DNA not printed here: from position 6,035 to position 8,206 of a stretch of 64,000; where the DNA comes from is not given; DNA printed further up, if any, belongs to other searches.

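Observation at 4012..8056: Tandem ABC half-transporter pair sits at the head of a cluster whose proteins all lack Sec signals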

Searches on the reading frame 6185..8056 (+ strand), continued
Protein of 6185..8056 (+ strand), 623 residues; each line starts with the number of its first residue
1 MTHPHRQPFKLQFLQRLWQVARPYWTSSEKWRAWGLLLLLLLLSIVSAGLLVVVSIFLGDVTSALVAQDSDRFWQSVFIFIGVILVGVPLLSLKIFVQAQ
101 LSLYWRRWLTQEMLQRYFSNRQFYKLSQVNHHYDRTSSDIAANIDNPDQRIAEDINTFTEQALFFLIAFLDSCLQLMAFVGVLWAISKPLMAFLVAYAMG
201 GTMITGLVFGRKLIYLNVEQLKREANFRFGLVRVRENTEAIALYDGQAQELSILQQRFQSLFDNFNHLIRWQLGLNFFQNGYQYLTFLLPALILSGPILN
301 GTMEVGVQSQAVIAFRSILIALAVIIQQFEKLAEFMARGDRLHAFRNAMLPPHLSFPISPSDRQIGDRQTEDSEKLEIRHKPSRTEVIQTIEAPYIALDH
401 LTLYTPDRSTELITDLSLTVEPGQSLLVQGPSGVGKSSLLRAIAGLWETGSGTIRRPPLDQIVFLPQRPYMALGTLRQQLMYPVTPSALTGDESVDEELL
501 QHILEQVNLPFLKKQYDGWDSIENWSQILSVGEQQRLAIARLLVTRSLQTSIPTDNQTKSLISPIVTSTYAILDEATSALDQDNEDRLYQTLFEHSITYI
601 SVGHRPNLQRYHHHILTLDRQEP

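Call 17: find_homologous_proteins(query=window:6185-8056:+, max_evalue=1e-30)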
Query window:6185-8056:+ (623 aa): 7979 proteins with E <= 1e-30 among 8000 candidates; the best 120 are listed.
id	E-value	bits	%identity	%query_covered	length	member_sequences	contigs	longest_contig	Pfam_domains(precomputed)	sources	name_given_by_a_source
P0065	0.0e+0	1389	100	100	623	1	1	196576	PF06472.21,PF00005.34,PF05992.18,PF00664.29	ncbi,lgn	ncbi:MAG: ABC transporter ATP-binding protein/permease [Cyanobacteria bacterium P01_F01_bin.150]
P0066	5.3e-281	952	69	100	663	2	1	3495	PF06472.21,PF00005.34,PF05992.18,PF13191.13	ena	-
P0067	1.3e-270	917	70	98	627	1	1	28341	PF06472.21,PF00005.34,PF05992.18,PF00664.29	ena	-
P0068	4.7e-264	896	70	100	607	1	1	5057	PF06472.21,PF00005.34,PF05992.18,PF00664.29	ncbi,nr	ncbi:MAG: ABC transporter ATP-binding protein/permease [Cyanothece sp. SIO2G6]|nr:ABC transporter AT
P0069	3.7e-181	622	55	97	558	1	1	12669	PF06472.21,PF00005.34,PF05992.18,PF00664.29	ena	-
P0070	3.9e-181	622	54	98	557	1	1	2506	PF06472.21,PF00005.34,PF05992.18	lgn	-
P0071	7.9e-179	614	54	98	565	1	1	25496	PF06472.21,PF00005.34,PF05992.18,PF00664.29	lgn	-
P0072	1.2e-178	614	54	98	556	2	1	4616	PF06472.21,PF00005.34,PF05992.18,PF00664.29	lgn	-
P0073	1.9e-177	610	53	99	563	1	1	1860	PF06472.21,PF00005.34,PF05992.18,PF00664.29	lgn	-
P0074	5.9e-177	608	56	97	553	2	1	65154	PF06472.21,PF00005.34,PF20703.4,PF05992.18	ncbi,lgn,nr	ncbi:MAG: ABC transporter ATP-binding protein/permease [Cyanobacteria bacterium RM1_2_2]|nr:ABC tran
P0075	1.5e-176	607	53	97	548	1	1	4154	PF06472.21,PF00005.34,PF05992.18,PF00664.29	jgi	jgi:ABC-type uncharacterized transport system fused permease/ATPase subunit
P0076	8.3e-176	604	55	97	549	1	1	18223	PF06472.21,PF00005.34,PF05992.18,PF00664.29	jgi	jgi:ABC-type uncharacterized transport system fused permease/ATPase subunit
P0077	1.5e-175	603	53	98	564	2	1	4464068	PF06472.21,PF00005.34,PF05992.18,PF00664.29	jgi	jgi:ABC-type uncharacterized transport system fused permease/ATPase subunit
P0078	2.6e-175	603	54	96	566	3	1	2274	PF06472.21,PF00005.34,PF05992.18,PF00664.29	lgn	-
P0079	5.5e-173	595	54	98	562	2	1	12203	PF06472.21,PF00005.34,PF05992.18,PF00664.29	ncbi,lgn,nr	ncbi:MAG: ABC transporter ATP-binding protein/permease [Cyanobacteria bacterium CRU_2_1]|nr:ABC tran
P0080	2.3e-172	593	55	93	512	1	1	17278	PF06472.21,PF00005.34,PF05992.18,PF00664.29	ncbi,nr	ncbi:MAG: ABC transporter ATP-binding protein/permease [Leptolyngbyaceae cyanobacterium CSU_1_4]|nr:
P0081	8.1e-172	591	56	90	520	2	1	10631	PF06472.21,PF00005.34,PF05992.18,PF00664.29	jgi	jgi:vitamin B12/bleomycin/antimicrobial peptide transport system ATP-binding/permease protein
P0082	9.3e-172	591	52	98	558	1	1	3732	PF06472.21,PF00005.34,PF05992.18,PF00664.29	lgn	-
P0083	2.6e-171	589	52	98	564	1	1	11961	PF06472.21,PF00005.34,PF05992.18,PF00664.29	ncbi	ncbi:MAG: ABC transporter ATP-binding protein/permease [Cyanobacteria bacterium P01_G01_bin.49]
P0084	4.5e-171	589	54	97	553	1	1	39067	PF06472.21,PF00005.34,PF05992.18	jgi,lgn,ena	jgi:ABC-type uncharacterized transport system fused permease/ATPase subunit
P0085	5.8e-171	588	53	97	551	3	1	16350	PF06472.21,PF00005.34,PF20703.4,PF05992.18,PF00664.29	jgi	jgi:ABC-type uncharacterized transport system fused permease/ATPase subunit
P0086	7.2e-171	588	50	98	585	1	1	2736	PF06472.21,PF00005.34,PF05992.18,PF00664.29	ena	-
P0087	8.2e-171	588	49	98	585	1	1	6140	PF06472.21,PF00005.34,PF05992.18,PF00664.29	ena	-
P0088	1.1e-170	587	49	98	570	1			PF06472.21,PF00005.34,PF05992.18,PF00664.29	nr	nr:ABC transporter ATP-binding protein/permease [Crocosphaera watsonii]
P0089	1.2e-170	587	49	98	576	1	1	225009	PF06472.21,PF00005.34,PF05992.18,PF00664.29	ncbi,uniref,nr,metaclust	ncbi:ABC transporter ATP-binding protein/permease [Crocosphaera watsonii]|uniref:ABC transporter, tr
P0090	1.2e-170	587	49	98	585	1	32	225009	PF06472.21,PF00005.34,PF05992.18,PF00664.29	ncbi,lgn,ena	-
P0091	1.5e-170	587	49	98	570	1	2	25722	PF06472.21,PF00005.34,PF05992.18,PF00664.29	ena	-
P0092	1.6e-170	587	49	98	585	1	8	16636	PF06472.21,PF00005.34,PF05992.18,PF00664.29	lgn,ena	-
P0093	2.0e-170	586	49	98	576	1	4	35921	PF06472.21,PF00005.34,PF05992.18,PF00664.29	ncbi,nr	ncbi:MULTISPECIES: ABC transporter ATP-binding protein/permease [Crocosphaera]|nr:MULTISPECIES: ABC 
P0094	2.1e-170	586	49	98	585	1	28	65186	PF06472.21,PF00005.34,PF05992.18,PF00664.29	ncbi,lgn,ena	-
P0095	2.6e-170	586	49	98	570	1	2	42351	PF06472.21,PF00005.34,PF05992.18,PF00664.29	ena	-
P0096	2.8e-170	586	49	98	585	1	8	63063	PF06472.21,PF00005.34,PF05992.18,PF00664.29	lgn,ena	-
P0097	2.9e-170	586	49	98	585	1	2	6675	PF06472.21,PF00005.34,PF05992.18,PF00664.29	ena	-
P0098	3.5e-170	586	50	98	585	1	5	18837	PF06472.21,PF00005.34,PF05992.18,PF00664.29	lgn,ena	-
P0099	3.7e-170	586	50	98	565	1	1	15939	PF06472.21,PF00005.34,PF05992.18,PF02463.26,PF00664.29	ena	-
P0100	4.2e-170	585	50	98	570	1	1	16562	PF06472.21,PF00005.34,PF05992.18,PF00664.29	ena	-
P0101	4.6e-170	585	50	98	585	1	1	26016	PF06472.21,PF00005.34,PF05992.18,PF00664.29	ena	-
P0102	7.5e-170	585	52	98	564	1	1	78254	PF06472.21,PF00005.34,PF05992.18,PF00664.29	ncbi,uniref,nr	ncbi:ABC transporter ATP-binding protein [Aphanothece hegewaldii CCALA 016]|uniref:ABC transporter A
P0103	8.2e-170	584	49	98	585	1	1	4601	PF06472.21,PF00005.34,PF05992.18,PF00664.29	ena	-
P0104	8.7e-170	584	49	98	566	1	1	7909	PF06472.21,PF00005.34,PF05992.18,PF00664.29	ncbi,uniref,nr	ncbi:ABC transporter, ATP-binding protein [Crocosphaera watsonii WH 0401]|uniref:ABC transporter, AT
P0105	8.7e-170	584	49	98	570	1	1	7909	PF06472.21,PF00005.34,PF05992.18,PF00664.29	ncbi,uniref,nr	ncbi:ABC transporter ATP-binding protein/permease [Crocosphaera watsonii]|uniref:ABC transporter ATP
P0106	9.0e-170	584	51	98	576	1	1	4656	PF06472.21,PF00005.34,PF05992.18,PF00664.29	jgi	jgi:putative ATP-binding cassette transporter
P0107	9.6e-170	584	49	98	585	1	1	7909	PF06472.21,PF00005.34,PF05992.18,PF00664.29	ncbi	-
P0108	1.2e-169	584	51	98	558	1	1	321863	PF06472.21,PF00005.34,PF05992.18,PF00664.29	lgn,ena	-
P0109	1.5e-169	584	49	98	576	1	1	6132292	PF06472.21,PF00005.34,PF05992.18,PF00664.29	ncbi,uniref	ncbi:ABC transporter ATP-binding protein/permease [Crocosphaera watsonii WH 8501]|uniref:ABC transpo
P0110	1.9e-169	583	49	98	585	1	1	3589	PF06472.21,PF00005.34,PF05992.18,PF00664.29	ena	-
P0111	2.1e-169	583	49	98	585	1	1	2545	PF06472.21,PF00005.34,PF05992.18,PF00664.29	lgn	-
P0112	1.1e-168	581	53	98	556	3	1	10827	PF06472.21,PF00005.34,PF05992.18,PF00664.29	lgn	-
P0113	1.2e-168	580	49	98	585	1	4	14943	PF06472.21,PF00005.34,PF05992.18,PF00664.29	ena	-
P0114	4.1e-168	579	50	98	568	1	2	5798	PF06472.21,PF00005.34,PF20703.4,PF05992.18,PF00664.29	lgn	-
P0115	1.2e-167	577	53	97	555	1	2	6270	PF06472.21,PF00005.34,PF05992.18,PF00664.29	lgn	-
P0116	1.5e-167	577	50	98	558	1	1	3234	PF06472.21,PF00005.34,PF05992.18,PF00664.29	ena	-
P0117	3.3e-167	576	50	99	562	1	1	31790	PF06472.21,PF00005.34,PF05992.18,PF02463.26,PF00664.29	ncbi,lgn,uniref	ncbi:ABC transporter ATP-binding protein/permease [Crocosphaera sp. Alani8]|uniref:ABC transporter A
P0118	3.4e-167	576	52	98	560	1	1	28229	PF06472.21,PF00005.34,PF05992.18,PF00664.29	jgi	jgi:ABC-type uncharacterized transport system fused permease/ATPase subunit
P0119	6.7e-167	575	53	91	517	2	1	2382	PF06472.21,PF00005.34,PF05992.18,PF00664.29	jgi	jgi:vitamin B12/bleomycin/antimicrobial peptide transport system ATP-binding/permease protein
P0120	6.9e-167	575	49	98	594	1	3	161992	PF06472.21,PF00005.34,PF05992.18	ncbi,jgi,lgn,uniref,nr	ncbi:ABC transporter ATP-binding protein [Fischerella thermalis CCMEE 5198]|jgi:putative ABC transpo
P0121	2.4e-166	573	49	98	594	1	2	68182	PF06472.21,PF00005.34,PF05992.18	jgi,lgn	jgi:putative ABC transport system ATP-binding protein/putative ATP-binding cassette transporter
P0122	8.2e-166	571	49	98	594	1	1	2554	PF06472.21,PF00005.34,PF05992.18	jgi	jgi:putative ABC transport system ATP-binding protein/putative ATP-binding cassette transporter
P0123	1.7e-165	570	48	98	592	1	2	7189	PF06472.21,PF00005.34,PF05992.18,PF13191.13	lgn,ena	-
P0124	2.5e-165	570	49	98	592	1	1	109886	PF06472.21,PF00005.34,PF05992.18,PF13191.13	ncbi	-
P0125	4.2e-165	569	49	97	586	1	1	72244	PF06472.21,PF00005.34,PF05992.18,PF00664.29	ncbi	ncbi:MAG: ABC transporter ATP-binding protein/permease [Trichormus sp.]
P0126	8.8e-165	568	50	97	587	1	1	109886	PF06472.21,PF00005.34,PF05992.18,PF13191.13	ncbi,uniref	ncbi:ABC transporter ATP-binding protein/permease [Anabaena sp. CCY 9402-a]|uniref:ABC transporter A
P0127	2.2e-164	566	51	98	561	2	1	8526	PF06472.21,PF00005.34,PF13555.13,PF05992.18,PF00664.29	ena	-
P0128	2.7e-164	566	48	97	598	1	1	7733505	PF06472.21,PF00005.34,PF05992.18,PF13191.13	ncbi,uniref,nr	ncbi:ABC transporter ATP-binding protein/permease [Nostoc edaphicum CCNP1411]|uniref:ABC transporter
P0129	3.8e-164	566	51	97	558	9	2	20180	PF06472.21,PF00005.34,PF05992.18,PF00664.29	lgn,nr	nr:MAG: ABC transporter ATP-binding protein/permease [Leptolyngbya sp. IPPAS B-1204]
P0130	6.4e-164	565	48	98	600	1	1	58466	PF06472.21,PF00005.34,PF05992.18,PF13191.13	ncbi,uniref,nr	ncbi:ABC transporter ATP-binding protein/permease [Nostoc favosum]|uniref:ABC transporter ATP-bindin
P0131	1.3e-163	564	50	99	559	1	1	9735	PF06472.21,PF00005.34,PF05992.18,PF00664.29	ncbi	ncbi:MAG: ABC transporter ATP-binding protein/permease [Cyanobacteria bacterium P01_A01_bin.84]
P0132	1.5e-163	564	49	98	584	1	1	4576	PF06472.21,PF00005.34,PF05992.18,PF00664.29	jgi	jgi:putative ABC transport system ATP-binding protein/putative ATP-binding cassette transporter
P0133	2.1e-163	563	50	98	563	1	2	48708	PF06472.21,PF00005.34,PF05992.18,PF00664.29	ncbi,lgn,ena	ncbi:MAG: ABC transporter ATP-binding protein/permease [Cyanobacteria bacterium P01_A01_bin.45]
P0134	7.7e-163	561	50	98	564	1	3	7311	PF06472.21,PF00005.34,PF05992.18,PF00664.29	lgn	-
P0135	1.5e-162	560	51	97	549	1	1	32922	PF06472.21,PF00005.34,PF05992.18,PF00664.29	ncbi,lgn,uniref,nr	ncbi:ABC transporter ATP-binding protein/permease [Gloeocapsa sp. PCC 73106]|uniref:ABC transporter 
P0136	2.1e-162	560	50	97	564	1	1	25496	PF06472.21,PF00005.34,PF20703.4,PF05992.18,PF00664.29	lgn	-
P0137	2.8e-162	559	47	98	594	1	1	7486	PF06472.21,PF00005.34,PF20703.4,PF05992.18,PF00664.29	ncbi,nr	ncbi:MAG: ABC transporter ATP-binding protein/permease [Cyanothece sp. SIO1E1]|nr:ABC transporter AT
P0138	4.9e-162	559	51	98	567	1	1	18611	PF06472.21,PF00005.34,PF05992.18,PF00664.29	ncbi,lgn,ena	ncbi:MAG: ABC transporter ATP-binding protein/permease [Rivularia sp. (in: cyanobacteria)]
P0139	8.9e-162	558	50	98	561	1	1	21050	PF06472.21,PF00005.34,PF13555.13,PF05992.18,PF00664.29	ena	-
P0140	1.9e-161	557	51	94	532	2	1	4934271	PF06472.21,PF00005.34,PF05992.18,PF00664.29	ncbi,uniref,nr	ncbi:ATP-binding protein of ABC transporter [Crocosphaera subtropica ATCC 51142]|uniref:ATP-binding 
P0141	4.5e-161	556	50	98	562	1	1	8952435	PF06472.21,PF00005.34,PF13555.13,PF20703.4,PF05992.18,PF00664.29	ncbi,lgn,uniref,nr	ncbi:ABC transporter ATP-binding protein [Calothrix parasitica NIES-267]|uniref:ABC transporter ATP-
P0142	9.2e-161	554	50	98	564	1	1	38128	PF06472.21,PF00005.34,PF20703.4,PF05992.18,PF00664.29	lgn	-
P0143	1.6e-160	554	50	98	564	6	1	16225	PF06472.21,PF00005.34,PF20703.4,PF05992.18,PF00664.29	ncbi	ncbi:MAG: ABC transporter ATP-binding protein/permease [Cyanobacteria bacterium J06643_5]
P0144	2.1e-160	553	50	98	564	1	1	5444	PF06472.21,PF00005.34,PF20703.4,PF05992.18,PF00664.29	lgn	-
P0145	2.5e-160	553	50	98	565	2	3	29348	PF06472.21,PF00005.34,PF13555.13,PF05992.18,PF00664.29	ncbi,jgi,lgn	-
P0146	6.3e-160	552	50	98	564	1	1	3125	PF06472.21,PF00005.34,PF20703.4,PF05992.18,PF00664.29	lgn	-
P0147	8.6e-160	551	50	98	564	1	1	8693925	PF06472.21,PF00005.34,PF13555.13,PF20703.4,PF05992.18,PF00664.29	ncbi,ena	-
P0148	1.2e-159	551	48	98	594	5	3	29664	PF06472.21,PF00005.34,PF05992.18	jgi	jgi:ABC-type uncharacterized transport system fused permease/ATPase subunit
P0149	2.0e-159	550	49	98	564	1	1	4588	PF06472.21,PF00005.34,PF13555.13,PF20703.4,PF05992.18,PF00664.29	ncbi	ncbi:MAG: ABC transporter ATP-binding protein/permease [Cyanobacteria bacterium P01_A01_bin.68]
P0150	2.3e-159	550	50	98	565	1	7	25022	PF06472.21,PF00005.34,PF13555.13,PF20703.4,PF05992.18,PF00664.29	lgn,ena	-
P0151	2.6e-159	550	50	98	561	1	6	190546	PF06472.21,PF00005.34,PF20703.4,PF05992.18,PF00664.29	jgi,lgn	jgi:ABC-type uncharacterized transport system fused permease/ATPase subunit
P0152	3.0e-159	550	50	97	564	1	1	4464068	PF06472.21,PF00005.34,PF20703.4,PF05992.18,PF00664.29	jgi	jgi:putative ATP-binding cassette transporter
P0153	3.1e-159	549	50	98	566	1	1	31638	PF06472.21,PF00005.34,PF20703.4,PF05992.18,PF00664.29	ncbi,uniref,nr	ncbi:ABC transporter ATP-binding protein/permease [Plectonema cf. radiosum LEGE 06105]|uniref:ABC tr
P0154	6.9e-159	548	49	98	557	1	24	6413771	PF06472.21,PF00005.34,PF05992.18,PF00664.29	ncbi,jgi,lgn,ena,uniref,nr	ncbi:ABC transporter ATP-binding protein/permease [Nostoc sp. PCC 7120 = FACHB-418]|uniref:ABC trans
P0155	7.5e-159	548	50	98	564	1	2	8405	PF06472.21,PF00005.34,PF05992.18,PF00664.29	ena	-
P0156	1.0e-158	548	50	98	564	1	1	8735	PF06472.21,PF00005.34,PF05992.18,PF00664.29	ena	-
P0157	1.3e-158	547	49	98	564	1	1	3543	PF06472.21,PF00005.34,PF05992.18,PF00664.29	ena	-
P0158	1.3e-158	547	50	98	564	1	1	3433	PF06472.21,PF00005.34,PF05992.18,PF00664.29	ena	-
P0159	1.4e-158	547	50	98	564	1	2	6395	PF06472.21,PF00005.34,PF05992.18,PF00664.29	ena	-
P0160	1.4e-158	547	47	98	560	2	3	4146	PF06472.21,PF00005.34,PF03193.23,PF05992.18,PF00664.29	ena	-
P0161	1.5e-158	547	47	98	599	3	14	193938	PF06472.21,PF00005.34,PF05992.18,PF00664.29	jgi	jgi:vitamin B12/bleomycin/antimicrobial peptide transport system ATP-binding/permease protein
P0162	1.8e-158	547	50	97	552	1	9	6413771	PF06472.21,PF00005.34,PF05992.18,PF00664.29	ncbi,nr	ncbi:ABC transporter ATP-binding protein/permease [Anabaena sp. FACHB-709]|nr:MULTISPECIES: ABC tran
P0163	3.3e-158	546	47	98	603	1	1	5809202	PF06472.21,PF00005.34,PF05992.18,PF00664.29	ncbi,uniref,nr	ncbi:ABC transporter ATP-binding protein/permease [Thermocoleostomius sinensis]|uniref:ABC transport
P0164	3.3e-158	546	47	98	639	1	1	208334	PF06472.21,PF00005.34,PF05992.18,PF00664.29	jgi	jgi:putative ATP-binding cassette transporter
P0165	3.6e-158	546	47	98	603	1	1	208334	PF06472.21,PF00005.34,PF05992.18,PF00664.29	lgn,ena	-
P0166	3.7e-158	546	-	-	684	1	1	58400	PF06472.21,PF00005.34,PF05992.18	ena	-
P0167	4.6e-158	546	48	99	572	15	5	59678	PF06472.21,PF00005.34,PF05992.18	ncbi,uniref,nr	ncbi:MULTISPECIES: ABC transporter ATP-binding protein/permease [Cyanophyceae]|uniref:ABC transporte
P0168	8.0e-158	545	48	99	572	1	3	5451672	PF06472.21,PF00005.34,PF05992.18,PF13191.13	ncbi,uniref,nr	ncbi:ABC transporter ATP-binding protein/permease [Nodularia sphaerocarpa]|uniref:ABC transporter AT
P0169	9.2e-158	545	46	100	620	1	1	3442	PF06472.21,PF00005.34,PF05992.18,PF00664.29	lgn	-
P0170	9.8e-158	544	46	98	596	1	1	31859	PF06472.21,PF00005.34,PF05992.18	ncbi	-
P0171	1.0e-157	544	49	98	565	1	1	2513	PF06472.21,PF00005.34,PF13555.13,PF20703.4,PF05992.18,PF00664.29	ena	-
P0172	1.6e-157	544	49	98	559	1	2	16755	PF06472.21,PF00005.34,PF05992.18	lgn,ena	-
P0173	1.6e-157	544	48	98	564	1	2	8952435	PF06472.21,PF00005.34,PF03193.23,PF05992.18,PF00664.29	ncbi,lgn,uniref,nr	ncbi:ATP-binding protein of ABC transporter [Calothrix parasitica NIES-267]|uniref:ATP-binding prote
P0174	3.9e-157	543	46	98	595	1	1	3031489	PF06472.21,PF00005.34,PF05992.18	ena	-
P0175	4.6e-157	542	49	98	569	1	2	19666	PF06472.21,PF00005.34,PF05992.18,PF00664.29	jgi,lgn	jgi:ABC-type uncharacterized transport system fused permease/ATPase subunit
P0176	4.8e-157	542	48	97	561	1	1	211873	PF06472.21,PF00005.34,PF05992.18,PF13191.13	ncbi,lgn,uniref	ncbi:ABC transporter ATP-binding protein/permease [Nodularia chucula]|uniref:ABC transporter ATP-bin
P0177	4.8e-157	542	48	97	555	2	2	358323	PF06472.21,PF00005.34,PF05992.18,PF13191.13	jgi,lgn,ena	-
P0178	5.2e-157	542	49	98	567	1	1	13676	PF06472.21,PF00005.34,PF13555.13,PF20703.4,PF05992.18,PF00664.29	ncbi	ncbi:MAG: ABC transporter ATP-binding protein/permease [Rivularia sp. (in: cyanobacteria)]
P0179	6.8e-157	542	45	98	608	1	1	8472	PF06472.21,PF00005.34,PF05992.18,PF02463.26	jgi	jgi:vitamin B12/bleomycin/antimicrobial peptide transport system ATP-binding/permease protein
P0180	6.9e-157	542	46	98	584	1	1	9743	PF06472.21,PF00005.34,PF05992.18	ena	-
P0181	7.2e-157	542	46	98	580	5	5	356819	PF06472.21,PF00005.34,PF05992.18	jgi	jgi:vitamin B12/bleomycin/antimicrobial peptide transport system ATP-binding/permease protein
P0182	8.7e-157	541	49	99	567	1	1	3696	PF06472.21,PF00005.34,PF13555.13,PF20703.4,PF05992.18,PF00664.29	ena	-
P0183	1.1e-156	541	48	98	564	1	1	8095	PF06472.21,PF00005.34,PF05729.19,PF05992.18,PF13191.13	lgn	-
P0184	1.6e-156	540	46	98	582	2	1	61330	PF06472.21,PF00005.34,PF05992.18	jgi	jgi:vitamin B12/bleomycin/antimicrobial peptide transport system ATP-binding/permease protein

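Call 18: find_encoding_contigs(protein=P0067, flank=10000, max_places=3)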
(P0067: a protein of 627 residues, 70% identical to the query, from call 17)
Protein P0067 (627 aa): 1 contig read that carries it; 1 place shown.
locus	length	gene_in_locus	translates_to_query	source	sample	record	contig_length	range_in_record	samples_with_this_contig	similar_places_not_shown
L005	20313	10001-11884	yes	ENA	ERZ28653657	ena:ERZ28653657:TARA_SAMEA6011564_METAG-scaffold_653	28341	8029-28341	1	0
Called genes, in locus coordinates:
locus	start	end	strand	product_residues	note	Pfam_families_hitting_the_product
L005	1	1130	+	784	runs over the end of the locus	PF07715:Plug, PF00593:TonB_dep_Rec_b-barrel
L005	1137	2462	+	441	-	PF05977:MFS_3, PF07690:MFS_1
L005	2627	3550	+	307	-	PF00353:HemolysinCabind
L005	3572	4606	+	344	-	PF00353:HemolysinCabind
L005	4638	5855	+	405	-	PF06999:Suc_Fer-like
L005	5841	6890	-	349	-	PF03677:UPF0137 (weak), PF11300:DUF3102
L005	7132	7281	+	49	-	-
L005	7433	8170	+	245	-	-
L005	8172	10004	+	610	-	PF06472:ABC_membrane_2, PF00664:ABC_membrane, PF05992:SbmA_BacA, PF00005:ABC_tran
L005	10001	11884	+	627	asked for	PF00664:ABC_membrane, PF05992:SbmA_BacA, PF06472:ABC_membrane_2, PF00005:ABC_tran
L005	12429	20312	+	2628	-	?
